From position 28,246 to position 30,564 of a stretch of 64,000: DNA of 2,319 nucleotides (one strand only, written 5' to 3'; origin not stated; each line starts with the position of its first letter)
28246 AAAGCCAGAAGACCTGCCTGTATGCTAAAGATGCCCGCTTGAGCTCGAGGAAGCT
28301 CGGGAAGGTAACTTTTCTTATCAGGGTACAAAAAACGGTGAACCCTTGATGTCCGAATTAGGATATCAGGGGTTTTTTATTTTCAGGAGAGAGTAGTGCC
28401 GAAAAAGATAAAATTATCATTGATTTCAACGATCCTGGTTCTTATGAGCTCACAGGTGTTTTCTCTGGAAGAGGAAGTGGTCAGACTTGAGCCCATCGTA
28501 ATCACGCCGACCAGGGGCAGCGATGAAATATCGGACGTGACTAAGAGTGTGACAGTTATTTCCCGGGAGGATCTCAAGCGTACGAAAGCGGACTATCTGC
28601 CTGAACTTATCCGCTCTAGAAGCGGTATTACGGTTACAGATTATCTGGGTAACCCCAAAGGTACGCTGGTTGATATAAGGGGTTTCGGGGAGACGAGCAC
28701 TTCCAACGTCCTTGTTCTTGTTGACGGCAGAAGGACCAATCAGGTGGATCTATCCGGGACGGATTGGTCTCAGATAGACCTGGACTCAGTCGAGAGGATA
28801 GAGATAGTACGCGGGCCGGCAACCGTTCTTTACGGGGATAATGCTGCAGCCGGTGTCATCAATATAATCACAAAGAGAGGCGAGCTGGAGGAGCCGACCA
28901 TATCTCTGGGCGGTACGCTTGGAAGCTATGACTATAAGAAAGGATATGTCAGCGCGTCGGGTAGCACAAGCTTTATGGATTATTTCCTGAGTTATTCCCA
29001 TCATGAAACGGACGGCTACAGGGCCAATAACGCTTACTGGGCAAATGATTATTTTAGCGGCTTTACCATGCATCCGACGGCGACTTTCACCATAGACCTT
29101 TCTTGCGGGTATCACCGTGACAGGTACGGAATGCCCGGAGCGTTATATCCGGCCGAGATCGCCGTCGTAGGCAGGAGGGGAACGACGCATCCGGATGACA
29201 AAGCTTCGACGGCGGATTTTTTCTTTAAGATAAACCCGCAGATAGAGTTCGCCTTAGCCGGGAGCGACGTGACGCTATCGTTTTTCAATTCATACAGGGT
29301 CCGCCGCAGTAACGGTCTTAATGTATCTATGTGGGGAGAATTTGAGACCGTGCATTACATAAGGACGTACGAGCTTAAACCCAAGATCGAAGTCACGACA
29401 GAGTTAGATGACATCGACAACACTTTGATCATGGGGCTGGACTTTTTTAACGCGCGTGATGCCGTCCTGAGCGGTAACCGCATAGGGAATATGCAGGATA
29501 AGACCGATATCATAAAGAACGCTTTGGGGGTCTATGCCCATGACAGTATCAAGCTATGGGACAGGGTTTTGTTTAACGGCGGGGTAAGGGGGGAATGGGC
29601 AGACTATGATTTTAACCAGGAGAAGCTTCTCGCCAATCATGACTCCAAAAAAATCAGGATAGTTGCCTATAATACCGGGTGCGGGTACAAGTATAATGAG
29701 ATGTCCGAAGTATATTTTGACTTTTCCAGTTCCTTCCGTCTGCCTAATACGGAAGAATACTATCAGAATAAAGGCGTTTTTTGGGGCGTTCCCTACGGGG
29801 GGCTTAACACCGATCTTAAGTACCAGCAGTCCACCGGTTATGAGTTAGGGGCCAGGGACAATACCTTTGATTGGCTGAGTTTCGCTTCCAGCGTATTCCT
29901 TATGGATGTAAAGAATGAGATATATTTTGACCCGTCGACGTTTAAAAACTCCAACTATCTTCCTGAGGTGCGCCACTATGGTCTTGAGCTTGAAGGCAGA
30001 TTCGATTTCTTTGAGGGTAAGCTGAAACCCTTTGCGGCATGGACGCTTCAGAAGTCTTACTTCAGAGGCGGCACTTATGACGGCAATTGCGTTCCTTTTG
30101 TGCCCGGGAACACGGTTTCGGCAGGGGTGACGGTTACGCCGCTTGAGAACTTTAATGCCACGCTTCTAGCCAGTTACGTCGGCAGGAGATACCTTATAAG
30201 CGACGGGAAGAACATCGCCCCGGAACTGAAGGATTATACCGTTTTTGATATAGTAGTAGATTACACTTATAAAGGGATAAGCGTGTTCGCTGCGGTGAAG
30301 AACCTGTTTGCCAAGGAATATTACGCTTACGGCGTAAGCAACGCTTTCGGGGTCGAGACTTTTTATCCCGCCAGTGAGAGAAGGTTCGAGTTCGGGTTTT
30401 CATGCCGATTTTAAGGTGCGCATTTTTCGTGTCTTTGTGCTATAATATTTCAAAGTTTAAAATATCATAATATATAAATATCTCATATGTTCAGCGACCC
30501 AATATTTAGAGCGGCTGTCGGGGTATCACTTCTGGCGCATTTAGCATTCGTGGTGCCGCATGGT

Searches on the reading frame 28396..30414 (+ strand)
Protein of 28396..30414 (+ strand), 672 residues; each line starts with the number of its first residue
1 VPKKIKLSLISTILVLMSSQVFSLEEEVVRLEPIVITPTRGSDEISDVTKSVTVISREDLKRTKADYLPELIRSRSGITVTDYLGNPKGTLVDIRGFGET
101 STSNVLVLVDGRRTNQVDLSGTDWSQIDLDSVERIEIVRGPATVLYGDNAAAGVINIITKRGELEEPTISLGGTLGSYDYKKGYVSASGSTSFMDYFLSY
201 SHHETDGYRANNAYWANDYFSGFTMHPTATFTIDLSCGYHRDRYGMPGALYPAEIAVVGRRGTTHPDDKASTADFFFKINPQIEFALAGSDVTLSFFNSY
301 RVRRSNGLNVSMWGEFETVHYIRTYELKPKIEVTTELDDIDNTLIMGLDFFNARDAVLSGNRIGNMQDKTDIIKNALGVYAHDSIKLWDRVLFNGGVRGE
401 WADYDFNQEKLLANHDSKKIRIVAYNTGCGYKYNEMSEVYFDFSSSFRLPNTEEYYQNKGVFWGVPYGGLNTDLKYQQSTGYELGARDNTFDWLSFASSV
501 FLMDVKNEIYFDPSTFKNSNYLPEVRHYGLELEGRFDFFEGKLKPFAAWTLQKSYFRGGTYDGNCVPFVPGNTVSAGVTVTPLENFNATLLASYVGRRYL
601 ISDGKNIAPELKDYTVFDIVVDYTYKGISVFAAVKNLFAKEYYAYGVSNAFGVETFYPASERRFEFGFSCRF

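Call 59: search_protein_families(library=pfam, proteins=[window:28396-30414:+], max_evalue=0.00001)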
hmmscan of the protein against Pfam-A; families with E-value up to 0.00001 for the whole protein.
window:28396-30414:+ (672 aa): 2 families
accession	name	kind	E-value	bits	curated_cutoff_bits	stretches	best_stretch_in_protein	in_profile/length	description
PF00593.30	TonB_dep_Rec_b-barrel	-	3.4e-37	129.8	27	1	205-637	14-436/436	TonB dependent receptor-like, beta-barrel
PF07715.20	Plug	-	1.3e-25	90.4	23.9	1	45-154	2-107/107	TonB-dependent Receptor Plug Domain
